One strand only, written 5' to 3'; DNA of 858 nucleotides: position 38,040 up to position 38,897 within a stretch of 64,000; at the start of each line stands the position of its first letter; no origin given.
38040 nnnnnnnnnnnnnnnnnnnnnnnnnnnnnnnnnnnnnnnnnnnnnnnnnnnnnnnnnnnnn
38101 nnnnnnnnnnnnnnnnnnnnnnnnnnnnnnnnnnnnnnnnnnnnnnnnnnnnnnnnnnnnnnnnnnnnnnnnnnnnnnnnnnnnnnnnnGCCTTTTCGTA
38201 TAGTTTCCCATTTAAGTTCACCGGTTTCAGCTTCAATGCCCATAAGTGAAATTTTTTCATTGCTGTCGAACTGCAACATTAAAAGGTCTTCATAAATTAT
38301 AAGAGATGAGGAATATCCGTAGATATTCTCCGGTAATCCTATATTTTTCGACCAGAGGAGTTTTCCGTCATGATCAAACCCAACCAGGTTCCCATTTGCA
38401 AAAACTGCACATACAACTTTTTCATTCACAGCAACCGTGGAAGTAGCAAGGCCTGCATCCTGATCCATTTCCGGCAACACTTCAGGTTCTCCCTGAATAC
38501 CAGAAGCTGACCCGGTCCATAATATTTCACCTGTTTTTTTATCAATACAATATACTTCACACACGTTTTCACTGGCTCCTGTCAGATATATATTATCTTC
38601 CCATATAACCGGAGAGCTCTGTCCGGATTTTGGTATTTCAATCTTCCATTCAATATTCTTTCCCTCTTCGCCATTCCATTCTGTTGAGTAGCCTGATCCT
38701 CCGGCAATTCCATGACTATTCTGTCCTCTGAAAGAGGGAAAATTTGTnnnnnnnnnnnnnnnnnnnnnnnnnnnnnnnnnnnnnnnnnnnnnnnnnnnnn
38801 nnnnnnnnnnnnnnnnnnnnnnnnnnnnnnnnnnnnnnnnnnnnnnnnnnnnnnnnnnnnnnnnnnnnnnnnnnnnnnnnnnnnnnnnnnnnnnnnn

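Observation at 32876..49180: Eight beta-propeller genes on one strand: seven share a (W/F)RG-x4-G entry motif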

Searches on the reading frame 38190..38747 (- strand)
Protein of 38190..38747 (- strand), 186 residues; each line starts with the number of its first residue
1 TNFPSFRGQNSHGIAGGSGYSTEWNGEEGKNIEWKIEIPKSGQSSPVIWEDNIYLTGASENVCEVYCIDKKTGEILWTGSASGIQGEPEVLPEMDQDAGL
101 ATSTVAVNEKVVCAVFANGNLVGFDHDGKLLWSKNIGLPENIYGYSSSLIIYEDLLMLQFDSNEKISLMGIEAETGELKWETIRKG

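Call 79: search_solved_structures(query=window:38190-38747:-, max_evalue=0.01, show_alignments=2)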
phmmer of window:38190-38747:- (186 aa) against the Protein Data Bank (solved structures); distinct sequences matched with E-value up to 0.01: 29.
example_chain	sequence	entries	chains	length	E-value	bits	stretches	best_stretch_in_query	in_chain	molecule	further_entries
8prj_A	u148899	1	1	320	1.6e-11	47.4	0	31-83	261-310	v31Bagel8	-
6tjh_A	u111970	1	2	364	6.8e-11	45.4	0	32-61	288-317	Cake9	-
6tji_A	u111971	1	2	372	6.8e-11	45.4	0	33-70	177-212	Cake10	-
6tjg_A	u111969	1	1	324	4.2e-10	42.8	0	33-61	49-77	Cake8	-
6l8a_A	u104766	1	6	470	4.5e-09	39.4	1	9-180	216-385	Tetrathionate hydrolase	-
7cqy_A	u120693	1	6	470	9.2e-09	38.4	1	9-180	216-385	Tetrathionate hydrolase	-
6tjf_A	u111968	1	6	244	2.2e-08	37.2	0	33-61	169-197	Cake6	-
6tje_A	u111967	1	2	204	3.3e-07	33.3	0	33-61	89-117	Cake5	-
8pra_A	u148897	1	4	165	4.8e-07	32.8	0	31-62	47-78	Cell surface protein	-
6tjd_A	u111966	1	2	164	8.2e-06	28.8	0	33-61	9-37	Cake4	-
8orr_AAA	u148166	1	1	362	1.1e-05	28.4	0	67-141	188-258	Outer membrane protein assembly factor BamB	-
8prs_A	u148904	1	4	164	2.8e-05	27.1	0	31-77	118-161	nvBagel4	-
5ayw_B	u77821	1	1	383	3.3e-05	26.8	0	67-141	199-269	Outer membrane protein assembly factor BamB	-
7nri_B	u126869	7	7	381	3.5e-05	26.7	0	67-141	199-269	Outer membrane protein assembly factor BamB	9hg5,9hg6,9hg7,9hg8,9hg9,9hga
3q54_A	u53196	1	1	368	3.6e-05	26.7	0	67-140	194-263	Outer membrane assembly lipoprotein YfgL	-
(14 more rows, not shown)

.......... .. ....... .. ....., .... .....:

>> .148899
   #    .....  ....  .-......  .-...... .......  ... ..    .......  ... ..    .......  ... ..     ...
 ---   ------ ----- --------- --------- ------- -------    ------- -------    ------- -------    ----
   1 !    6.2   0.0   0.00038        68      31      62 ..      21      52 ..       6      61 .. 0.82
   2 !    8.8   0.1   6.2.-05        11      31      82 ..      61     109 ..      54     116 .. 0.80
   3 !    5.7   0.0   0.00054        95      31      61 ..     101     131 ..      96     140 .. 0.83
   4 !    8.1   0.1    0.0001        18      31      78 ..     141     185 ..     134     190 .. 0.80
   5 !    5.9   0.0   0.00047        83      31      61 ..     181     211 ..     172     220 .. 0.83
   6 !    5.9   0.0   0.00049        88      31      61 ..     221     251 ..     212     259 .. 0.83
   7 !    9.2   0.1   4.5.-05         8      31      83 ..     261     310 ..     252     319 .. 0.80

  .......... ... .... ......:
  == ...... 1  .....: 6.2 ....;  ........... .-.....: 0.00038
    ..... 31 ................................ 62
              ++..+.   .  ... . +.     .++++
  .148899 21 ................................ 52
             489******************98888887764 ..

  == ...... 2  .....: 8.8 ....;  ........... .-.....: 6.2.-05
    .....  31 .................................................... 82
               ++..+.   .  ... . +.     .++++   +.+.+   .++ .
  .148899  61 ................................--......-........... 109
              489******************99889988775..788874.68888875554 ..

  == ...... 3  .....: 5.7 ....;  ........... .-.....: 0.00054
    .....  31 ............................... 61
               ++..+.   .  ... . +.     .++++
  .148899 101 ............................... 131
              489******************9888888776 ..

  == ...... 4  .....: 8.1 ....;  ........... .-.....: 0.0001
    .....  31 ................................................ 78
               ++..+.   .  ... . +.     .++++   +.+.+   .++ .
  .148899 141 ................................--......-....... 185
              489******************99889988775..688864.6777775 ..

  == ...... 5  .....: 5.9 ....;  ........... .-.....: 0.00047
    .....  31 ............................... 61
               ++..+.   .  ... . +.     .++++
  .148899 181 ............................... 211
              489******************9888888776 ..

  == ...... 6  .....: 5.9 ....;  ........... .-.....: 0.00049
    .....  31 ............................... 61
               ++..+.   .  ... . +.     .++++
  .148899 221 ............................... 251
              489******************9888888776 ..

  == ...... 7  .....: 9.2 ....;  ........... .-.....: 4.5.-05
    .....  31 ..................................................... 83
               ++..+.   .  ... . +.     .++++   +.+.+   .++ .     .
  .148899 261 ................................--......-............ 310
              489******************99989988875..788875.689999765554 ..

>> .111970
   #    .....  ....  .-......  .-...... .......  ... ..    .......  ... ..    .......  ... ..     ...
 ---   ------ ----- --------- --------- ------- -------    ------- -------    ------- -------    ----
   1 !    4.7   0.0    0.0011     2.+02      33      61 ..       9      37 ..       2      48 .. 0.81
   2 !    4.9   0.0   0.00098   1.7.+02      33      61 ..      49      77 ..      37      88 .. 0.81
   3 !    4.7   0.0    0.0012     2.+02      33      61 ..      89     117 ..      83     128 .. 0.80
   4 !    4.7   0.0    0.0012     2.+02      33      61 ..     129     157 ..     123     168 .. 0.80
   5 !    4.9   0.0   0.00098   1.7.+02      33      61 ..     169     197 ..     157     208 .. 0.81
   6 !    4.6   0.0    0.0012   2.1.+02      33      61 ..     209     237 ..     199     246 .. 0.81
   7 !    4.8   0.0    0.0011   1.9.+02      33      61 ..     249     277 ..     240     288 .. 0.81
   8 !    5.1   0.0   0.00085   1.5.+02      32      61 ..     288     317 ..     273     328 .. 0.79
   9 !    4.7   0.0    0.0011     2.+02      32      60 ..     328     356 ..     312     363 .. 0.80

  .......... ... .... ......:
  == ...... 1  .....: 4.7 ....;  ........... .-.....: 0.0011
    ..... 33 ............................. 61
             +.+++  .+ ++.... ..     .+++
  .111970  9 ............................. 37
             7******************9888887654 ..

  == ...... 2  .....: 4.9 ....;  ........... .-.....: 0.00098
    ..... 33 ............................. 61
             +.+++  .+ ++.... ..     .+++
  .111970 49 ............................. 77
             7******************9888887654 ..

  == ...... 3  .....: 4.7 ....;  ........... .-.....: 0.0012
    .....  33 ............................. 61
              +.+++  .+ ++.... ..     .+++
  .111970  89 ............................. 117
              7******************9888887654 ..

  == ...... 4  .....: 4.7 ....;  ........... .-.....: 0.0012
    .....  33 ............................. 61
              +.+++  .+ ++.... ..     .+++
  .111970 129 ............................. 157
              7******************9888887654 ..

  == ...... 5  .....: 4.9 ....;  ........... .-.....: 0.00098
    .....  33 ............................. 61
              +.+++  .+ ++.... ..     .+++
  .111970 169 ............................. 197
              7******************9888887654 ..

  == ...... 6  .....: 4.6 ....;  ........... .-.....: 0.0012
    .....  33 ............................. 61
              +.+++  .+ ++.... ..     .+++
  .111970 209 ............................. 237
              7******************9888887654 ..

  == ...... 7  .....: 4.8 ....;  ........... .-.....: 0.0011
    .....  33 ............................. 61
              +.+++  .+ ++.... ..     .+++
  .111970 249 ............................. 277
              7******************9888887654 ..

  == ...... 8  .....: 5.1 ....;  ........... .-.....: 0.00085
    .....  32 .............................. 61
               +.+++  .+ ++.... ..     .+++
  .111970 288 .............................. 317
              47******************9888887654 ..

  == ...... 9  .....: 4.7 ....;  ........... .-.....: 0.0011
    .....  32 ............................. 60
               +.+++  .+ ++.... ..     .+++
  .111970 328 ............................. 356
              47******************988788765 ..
